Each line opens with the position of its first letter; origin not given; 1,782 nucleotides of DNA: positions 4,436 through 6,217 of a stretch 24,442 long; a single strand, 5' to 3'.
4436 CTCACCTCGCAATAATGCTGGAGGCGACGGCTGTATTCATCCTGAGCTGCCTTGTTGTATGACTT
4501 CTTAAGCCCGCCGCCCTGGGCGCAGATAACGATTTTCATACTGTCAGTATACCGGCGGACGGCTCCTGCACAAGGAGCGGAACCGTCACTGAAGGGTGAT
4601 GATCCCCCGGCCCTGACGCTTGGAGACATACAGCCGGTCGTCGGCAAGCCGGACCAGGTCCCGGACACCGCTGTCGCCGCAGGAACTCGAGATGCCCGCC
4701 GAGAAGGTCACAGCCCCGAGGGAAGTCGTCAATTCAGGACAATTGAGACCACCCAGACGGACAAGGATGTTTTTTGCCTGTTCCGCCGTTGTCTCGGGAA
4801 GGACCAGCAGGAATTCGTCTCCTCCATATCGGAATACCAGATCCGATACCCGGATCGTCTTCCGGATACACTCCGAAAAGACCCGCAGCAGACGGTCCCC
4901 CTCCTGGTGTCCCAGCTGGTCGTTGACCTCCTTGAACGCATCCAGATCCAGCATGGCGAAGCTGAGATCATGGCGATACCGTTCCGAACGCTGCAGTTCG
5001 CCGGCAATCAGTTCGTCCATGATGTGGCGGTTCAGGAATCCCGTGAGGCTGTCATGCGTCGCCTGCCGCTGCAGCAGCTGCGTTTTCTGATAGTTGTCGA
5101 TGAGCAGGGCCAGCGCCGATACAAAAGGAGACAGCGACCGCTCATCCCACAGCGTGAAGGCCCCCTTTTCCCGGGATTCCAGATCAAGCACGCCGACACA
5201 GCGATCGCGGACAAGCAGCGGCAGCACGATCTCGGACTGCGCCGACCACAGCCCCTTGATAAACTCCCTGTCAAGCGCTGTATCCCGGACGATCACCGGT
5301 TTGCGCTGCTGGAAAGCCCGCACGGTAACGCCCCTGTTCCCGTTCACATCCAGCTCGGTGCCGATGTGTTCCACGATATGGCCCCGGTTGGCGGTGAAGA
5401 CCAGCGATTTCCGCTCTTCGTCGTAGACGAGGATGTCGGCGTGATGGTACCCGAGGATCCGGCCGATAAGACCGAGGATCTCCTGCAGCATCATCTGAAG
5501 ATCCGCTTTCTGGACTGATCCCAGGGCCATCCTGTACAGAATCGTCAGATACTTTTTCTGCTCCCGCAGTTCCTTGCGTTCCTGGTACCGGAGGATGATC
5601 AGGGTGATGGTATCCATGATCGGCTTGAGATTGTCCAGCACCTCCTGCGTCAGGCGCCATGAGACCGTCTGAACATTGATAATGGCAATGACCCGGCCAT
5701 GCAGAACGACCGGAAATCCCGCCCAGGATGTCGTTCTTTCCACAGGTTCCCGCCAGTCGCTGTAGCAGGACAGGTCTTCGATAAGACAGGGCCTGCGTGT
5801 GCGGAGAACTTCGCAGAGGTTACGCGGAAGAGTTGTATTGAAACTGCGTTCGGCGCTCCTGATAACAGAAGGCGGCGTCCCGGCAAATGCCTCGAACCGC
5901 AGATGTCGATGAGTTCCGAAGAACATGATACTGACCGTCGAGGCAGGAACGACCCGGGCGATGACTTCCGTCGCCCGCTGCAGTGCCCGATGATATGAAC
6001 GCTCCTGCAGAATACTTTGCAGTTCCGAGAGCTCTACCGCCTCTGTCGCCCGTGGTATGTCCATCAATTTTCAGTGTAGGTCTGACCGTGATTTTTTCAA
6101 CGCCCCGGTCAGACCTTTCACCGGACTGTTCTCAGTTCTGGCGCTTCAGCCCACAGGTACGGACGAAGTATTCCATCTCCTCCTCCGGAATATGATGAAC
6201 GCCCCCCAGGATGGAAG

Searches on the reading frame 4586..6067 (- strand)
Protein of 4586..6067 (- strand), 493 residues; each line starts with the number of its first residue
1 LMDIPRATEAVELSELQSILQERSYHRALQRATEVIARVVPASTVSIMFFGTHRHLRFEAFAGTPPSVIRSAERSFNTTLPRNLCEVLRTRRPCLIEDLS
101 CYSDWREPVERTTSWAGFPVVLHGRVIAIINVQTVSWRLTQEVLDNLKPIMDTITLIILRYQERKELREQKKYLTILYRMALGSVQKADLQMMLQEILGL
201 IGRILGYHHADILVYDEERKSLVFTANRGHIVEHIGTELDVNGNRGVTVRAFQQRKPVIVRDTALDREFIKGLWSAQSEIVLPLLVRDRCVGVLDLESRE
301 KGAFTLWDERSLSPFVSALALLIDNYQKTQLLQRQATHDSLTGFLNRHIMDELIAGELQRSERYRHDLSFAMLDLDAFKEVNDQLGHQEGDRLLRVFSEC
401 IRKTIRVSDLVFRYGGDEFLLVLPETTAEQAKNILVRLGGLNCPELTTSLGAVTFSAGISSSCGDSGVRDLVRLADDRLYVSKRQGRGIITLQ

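Call 8: search_protein_families(library=pfam, proteins=[window:4586-6067:-])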
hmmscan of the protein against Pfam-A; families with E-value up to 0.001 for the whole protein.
window:4586-6067:- (493 aa): 4 families
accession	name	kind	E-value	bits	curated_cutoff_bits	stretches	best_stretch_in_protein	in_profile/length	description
PF00990.26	GGDEF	-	5.4e-37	127.5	23.8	1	336-487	1-159/161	Diguanylate cyclase, GGDEF domain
PF13185.12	GAF_2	-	1.9e-21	77.2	28.6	2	188-324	2-136/136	GAF domain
PF01590.32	GAF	-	7.6e-18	65.8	22.4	2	189-320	1-130/133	GAF domain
PF13492.12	GAF_3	-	1.5e-05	25.9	27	1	190-321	2-125/129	GAF domain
